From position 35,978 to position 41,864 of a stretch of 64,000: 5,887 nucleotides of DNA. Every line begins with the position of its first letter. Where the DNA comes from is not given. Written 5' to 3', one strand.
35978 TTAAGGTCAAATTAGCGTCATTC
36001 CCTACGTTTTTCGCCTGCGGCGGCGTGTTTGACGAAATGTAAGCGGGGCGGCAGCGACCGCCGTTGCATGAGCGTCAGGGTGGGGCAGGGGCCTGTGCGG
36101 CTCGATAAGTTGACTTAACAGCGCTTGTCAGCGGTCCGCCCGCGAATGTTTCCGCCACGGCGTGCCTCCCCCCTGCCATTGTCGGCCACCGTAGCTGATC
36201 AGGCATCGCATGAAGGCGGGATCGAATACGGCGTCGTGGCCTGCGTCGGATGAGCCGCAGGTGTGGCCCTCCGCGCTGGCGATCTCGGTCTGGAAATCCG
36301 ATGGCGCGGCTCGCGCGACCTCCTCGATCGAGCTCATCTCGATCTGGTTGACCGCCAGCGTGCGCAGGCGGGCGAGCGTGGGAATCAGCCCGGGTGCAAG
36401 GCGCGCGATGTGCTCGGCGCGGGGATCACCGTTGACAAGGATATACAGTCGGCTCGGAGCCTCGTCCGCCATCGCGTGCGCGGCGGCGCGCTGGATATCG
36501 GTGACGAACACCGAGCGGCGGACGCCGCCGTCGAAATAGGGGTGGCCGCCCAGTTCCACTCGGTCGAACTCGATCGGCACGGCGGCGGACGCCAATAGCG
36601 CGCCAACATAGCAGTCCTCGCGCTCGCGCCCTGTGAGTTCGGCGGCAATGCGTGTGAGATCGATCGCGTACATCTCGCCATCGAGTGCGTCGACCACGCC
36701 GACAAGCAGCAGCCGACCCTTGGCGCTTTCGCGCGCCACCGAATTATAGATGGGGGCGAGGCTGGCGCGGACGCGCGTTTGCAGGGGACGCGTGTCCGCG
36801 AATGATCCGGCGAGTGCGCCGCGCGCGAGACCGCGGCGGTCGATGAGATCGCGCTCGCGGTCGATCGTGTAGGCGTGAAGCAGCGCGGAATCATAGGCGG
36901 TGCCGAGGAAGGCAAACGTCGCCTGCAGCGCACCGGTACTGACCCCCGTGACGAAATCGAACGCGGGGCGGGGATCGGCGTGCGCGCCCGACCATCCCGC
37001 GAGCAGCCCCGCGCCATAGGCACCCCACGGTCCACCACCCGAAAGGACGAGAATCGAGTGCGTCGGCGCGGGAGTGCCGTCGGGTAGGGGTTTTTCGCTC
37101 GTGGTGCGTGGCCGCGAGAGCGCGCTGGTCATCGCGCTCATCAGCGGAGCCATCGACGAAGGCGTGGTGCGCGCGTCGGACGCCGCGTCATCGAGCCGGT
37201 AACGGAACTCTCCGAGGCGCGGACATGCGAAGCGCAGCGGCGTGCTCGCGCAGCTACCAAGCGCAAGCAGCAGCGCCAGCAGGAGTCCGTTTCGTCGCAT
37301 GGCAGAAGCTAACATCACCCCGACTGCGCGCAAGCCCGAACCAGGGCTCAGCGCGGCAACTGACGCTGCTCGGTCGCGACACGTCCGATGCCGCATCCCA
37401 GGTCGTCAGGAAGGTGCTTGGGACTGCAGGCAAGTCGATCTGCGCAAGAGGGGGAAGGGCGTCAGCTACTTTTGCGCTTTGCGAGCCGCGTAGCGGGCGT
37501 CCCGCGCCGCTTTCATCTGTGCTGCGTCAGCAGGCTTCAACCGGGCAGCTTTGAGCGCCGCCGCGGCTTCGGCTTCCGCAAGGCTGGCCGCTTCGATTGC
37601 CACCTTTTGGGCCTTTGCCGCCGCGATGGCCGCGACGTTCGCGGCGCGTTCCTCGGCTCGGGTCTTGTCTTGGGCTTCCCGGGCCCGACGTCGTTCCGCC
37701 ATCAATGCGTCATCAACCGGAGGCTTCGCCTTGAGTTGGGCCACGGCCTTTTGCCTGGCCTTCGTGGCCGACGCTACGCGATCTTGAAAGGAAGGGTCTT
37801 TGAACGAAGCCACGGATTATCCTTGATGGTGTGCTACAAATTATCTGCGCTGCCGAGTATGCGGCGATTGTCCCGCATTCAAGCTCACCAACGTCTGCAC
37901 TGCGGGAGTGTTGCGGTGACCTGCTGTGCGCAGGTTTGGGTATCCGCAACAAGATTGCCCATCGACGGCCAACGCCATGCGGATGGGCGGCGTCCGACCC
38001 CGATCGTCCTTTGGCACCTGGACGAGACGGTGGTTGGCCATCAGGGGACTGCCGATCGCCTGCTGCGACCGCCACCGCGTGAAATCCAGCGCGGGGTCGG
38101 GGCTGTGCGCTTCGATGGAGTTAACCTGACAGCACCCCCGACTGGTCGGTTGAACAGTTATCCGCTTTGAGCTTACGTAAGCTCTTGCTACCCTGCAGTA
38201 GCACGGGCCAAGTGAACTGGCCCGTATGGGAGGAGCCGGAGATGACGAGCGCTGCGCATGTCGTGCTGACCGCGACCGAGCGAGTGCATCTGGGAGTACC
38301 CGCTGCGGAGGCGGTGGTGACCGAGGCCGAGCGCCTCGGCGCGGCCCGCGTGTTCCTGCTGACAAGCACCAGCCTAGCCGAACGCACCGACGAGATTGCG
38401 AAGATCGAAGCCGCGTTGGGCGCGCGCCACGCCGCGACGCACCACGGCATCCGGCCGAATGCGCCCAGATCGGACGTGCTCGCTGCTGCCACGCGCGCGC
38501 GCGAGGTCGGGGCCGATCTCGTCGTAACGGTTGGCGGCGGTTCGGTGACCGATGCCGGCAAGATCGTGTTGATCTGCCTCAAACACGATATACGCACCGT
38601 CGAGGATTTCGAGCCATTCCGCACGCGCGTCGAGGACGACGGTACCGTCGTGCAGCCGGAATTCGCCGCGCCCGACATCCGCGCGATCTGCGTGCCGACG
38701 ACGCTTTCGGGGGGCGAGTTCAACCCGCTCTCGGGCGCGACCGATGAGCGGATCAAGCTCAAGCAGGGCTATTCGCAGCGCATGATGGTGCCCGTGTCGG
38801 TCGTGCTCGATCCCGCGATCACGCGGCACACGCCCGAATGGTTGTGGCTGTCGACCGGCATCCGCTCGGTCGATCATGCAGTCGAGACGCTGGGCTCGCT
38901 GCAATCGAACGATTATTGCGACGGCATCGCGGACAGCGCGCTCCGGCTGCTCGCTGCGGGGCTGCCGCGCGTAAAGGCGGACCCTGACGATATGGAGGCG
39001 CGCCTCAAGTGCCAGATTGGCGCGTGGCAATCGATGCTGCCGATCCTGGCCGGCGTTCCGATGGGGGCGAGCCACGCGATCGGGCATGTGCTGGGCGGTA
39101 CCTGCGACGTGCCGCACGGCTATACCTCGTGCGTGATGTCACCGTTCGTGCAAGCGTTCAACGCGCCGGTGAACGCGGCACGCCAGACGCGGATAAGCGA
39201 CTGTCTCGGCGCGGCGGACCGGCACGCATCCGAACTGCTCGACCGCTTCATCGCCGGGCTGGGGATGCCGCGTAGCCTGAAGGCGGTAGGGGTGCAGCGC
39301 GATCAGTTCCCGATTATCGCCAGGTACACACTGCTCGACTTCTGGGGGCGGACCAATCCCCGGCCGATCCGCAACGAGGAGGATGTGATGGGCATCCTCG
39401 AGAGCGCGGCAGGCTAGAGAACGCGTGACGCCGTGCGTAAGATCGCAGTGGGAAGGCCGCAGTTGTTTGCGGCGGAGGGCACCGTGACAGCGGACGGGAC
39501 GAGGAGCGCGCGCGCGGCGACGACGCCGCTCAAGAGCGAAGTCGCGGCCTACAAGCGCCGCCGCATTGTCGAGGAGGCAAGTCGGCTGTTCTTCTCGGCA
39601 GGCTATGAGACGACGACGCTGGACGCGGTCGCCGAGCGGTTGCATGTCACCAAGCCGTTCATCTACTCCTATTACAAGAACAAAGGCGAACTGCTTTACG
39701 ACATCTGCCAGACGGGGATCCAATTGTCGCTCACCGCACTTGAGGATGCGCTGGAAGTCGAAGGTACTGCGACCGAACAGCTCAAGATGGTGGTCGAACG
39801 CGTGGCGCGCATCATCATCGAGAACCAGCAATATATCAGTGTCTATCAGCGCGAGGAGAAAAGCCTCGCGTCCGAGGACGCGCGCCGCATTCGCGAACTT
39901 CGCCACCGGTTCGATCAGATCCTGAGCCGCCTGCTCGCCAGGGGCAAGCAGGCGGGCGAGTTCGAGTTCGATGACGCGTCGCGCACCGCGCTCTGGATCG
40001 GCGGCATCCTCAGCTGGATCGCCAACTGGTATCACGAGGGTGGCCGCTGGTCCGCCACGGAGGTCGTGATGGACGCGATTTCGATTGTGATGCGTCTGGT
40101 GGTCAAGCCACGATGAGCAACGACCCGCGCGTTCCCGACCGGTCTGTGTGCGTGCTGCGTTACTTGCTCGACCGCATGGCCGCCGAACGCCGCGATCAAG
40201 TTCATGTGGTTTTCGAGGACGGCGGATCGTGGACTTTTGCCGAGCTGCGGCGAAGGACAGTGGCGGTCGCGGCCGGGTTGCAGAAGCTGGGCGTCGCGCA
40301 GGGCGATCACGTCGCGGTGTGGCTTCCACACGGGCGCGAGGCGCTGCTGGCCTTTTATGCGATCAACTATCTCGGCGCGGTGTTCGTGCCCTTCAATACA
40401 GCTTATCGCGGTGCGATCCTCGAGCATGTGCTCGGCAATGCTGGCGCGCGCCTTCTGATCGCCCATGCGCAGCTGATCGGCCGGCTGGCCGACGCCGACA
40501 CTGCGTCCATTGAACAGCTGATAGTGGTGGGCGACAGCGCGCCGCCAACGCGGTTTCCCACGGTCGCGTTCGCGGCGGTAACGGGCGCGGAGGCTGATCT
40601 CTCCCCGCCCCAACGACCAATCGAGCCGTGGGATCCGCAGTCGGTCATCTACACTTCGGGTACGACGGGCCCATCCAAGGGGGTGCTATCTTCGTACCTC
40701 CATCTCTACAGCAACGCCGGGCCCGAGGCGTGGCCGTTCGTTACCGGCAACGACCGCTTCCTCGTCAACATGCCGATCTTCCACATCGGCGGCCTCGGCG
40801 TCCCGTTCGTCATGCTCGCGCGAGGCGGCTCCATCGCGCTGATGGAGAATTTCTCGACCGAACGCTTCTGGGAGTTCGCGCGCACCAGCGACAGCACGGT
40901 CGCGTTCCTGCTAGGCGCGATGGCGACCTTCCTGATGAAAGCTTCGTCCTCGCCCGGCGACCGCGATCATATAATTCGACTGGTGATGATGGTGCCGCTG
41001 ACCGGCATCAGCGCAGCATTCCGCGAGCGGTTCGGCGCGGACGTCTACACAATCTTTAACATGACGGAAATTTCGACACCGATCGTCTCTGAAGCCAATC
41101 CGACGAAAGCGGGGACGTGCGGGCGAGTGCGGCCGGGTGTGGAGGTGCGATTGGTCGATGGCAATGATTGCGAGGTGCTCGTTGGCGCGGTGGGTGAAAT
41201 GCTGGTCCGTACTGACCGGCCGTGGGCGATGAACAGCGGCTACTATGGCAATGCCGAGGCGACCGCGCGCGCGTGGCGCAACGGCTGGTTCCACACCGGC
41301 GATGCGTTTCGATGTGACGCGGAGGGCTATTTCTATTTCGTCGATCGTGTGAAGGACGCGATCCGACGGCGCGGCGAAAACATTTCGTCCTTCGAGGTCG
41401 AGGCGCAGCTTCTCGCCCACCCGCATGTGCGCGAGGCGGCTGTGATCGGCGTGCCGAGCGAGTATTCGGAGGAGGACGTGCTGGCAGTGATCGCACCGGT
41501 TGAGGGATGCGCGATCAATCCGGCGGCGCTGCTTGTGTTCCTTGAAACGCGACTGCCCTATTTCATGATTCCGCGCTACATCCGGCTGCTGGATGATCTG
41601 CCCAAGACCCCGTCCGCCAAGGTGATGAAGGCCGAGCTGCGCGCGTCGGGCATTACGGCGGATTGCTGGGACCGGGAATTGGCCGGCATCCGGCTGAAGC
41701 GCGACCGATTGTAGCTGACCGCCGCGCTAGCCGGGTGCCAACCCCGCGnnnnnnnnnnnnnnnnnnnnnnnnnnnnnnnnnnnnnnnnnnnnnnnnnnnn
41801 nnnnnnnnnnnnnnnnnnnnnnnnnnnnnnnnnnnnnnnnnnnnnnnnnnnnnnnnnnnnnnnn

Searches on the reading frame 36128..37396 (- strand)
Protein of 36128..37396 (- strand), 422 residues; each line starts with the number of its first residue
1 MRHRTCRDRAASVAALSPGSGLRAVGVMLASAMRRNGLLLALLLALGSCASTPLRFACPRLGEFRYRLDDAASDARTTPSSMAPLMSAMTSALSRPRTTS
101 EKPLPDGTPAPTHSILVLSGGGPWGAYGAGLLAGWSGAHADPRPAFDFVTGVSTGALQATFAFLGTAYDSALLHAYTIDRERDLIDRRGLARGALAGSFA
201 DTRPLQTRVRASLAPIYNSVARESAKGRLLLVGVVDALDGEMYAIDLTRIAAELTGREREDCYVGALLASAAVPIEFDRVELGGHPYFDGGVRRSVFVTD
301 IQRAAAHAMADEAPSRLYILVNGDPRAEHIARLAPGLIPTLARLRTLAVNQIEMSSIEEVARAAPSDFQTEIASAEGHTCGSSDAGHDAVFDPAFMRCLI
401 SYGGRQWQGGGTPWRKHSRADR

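Call 99: search_protein_families(library=pfam, proteins=[window:36128-37396:-], max_evalue=0.001)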
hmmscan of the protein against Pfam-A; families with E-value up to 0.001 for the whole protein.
window:36128-37396:- (422 aa): 1 family
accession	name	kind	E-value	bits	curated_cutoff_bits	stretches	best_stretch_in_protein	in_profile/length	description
PF01734.28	Patatin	-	7.2e-18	65.9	27.7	1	116-297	1-186/191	Patatin-like phospholipase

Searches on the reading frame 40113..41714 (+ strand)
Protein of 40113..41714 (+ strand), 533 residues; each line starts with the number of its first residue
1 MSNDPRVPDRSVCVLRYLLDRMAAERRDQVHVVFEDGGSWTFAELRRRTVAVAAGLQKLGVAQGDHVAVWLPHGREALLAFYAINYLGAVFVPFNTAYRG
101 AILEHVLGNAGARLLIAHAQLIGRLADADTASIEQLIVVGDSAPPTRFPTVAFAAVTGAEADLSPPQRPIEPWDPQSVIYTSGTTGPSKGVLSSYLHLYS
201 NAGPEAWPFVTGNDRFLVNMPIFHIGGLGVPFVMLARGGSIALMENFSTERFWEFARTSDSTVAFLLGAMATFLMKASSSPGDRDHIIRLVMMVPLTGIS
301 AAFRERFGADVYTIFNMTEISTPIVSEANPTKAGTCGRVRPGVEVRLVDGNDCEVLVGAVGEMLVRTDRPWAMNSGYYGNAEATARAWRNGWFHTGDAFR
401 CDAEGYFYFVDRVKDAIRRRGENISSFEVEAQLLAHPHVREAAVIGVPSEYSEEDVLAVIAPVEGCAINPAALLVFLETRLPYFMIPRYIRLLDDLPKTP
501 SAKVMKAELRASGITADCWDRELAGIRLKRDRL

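Call 82: search_protein_families(library=pfam, proteins=[window:40113-41714:+], max_evalue=0.00001)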
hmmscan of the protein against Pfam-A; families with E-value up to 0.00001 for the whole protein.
window:40113-41714:+ (533 aa): 2 families
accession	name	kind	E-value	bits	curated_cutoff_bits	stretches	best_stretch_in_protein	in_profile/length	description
PF00501.34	AMP-binding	-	2.4e-61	208.1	29.9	1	20-378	2-384/384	AMP-binding enzyme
PF13193.12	AMP-binding_C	-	1.7e-14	54.9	24.5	1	428-503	1-76/76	AMP-binding enzyme C-terminal domain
